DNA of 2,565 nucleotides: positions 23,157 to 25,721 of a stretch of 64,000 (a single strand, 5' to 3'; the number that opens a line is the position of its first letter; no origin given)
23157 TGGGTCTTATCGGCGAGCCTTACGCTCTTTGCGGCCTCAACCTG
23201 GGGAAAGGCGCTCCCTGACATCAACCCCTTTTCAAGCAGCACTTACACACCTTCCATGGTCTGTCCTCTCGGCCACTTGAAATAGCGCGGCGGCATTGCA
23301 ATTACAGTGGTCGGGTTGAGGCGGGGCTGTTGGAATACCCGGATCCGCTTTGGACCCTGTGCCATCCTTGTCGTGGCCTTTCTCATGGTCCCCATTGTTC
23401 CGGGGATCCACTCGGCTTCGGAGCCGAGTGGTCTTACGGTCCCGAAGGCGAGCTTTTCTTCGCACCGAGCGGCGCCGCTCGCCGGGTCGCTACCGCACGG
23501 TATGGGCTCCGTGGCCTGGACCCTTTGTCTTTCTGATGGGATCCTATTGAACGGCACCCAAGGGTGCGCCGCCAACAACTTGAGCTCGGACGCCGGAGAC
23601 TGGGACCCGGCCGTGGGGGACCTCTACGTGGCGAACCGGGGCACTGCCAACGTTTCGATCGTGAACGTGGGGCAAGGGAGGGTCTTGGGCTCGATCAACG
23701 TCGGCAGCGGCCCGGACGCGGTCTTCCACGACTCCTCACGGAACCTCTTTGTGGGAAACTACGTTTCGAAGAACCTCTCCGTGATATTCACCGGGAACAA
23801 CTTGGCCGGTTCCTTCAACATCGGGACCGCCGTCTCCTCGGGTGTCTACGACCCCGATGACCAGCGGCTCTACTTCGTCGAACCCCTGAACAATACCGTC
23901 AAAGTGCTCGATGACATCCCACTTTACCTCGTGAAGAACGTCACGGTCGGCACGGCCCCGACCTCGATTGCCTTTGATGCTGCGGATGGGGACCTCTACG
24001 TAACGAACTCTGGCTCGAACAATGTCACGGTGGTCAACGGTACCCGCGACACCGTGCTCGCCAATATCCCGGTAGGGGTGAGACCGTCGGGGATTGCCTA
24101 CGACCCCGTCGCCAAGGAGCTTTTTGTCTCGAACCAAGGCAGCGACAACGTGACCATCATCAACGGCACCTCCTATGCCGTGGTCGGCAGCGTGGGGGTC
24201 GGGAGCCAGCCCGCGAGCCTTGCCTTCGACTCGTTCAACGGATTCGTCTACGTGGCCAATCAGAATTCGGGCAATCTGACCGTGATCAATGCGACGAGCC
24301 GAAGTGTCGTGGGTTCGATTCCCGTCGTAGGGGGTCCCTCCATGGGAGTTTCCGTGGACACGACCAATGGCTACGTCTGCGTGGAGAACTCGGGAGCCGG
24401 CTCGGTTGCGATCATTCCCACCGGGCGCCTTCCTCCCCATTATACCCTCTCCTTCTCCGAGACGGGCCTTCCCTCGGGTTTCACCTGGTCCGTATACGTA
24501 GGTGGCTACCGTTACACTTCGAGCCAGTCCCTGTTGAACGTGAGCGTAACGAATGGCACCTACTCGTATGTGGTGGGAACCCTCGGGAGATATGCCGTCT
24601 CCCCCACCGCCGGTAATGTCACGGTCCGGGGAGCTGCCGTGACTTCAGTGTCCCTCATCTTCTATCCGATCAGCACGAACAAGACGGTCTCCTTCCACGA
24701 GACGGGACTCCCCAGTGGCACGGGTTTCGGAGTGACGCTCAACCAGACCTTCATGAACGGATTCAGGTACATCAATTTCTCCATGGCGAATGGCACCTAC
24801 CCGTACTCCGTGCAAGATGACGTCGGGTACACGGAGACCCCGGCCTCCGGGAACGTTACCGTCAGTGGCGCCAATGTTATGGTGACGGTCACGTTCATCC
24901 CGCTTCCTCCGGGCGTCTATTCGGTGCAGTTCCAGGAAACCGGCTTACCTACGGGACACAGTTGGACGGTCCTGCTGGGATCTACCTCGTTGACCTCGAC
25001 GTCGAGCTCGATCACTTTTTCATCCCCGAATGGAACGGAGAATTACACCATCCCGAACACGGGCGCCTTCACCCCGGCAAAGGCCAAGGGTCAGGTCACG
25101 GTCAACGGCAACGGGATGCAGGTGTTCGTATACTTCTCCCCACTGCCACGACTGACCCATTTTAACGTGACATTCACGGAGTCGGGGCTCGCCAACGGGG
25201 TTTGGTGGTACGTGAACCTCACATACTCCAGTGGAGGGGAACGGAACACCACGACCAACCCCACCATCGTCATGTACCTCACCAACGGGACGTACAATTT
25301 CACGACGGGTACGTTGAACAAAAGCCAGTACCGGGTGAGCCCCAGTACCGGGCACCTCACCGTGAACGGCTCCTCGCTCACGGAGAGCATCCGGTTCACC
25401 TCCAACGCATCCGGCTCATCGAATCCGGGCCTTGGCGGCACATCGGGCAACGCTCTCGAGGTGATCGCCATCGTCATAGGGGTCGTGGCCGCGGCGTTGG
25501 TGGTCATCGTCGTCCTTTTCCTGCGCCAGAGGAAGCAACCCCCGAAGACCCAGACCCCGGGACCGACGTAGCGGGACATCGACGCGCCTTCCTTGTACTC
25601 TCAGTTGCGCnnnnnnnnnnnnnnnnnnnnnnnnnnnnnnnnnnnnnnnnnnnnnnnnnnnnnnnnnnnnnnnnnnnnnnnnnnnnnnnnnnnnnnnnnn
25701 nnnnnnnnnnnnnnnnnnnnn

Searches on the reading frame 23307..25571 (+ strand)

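Call 60: search_protein_families(library=pfam, proteins=[window:23307-25571:+], max_evalue=0.001)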
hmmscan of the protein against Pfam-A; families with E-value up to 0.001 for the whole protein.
window:23307-25571:+ (754 aa): 3 families
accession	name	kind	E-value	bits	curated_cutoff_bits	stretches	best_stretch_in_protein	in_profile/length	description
PF10282.15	Lactonase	-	5.6e-08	32.8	21.7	1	180-328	197-319/344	Lactonase, 7-bladed beta-propeller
PF01436.27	NHL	-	2.7e-05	24.4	20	0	218-242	4-27/28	NHL repeat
PF21783.3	YNCE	-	7e-05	22.7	27.1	0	216-317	30-130/339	YNCE-like beta-propeller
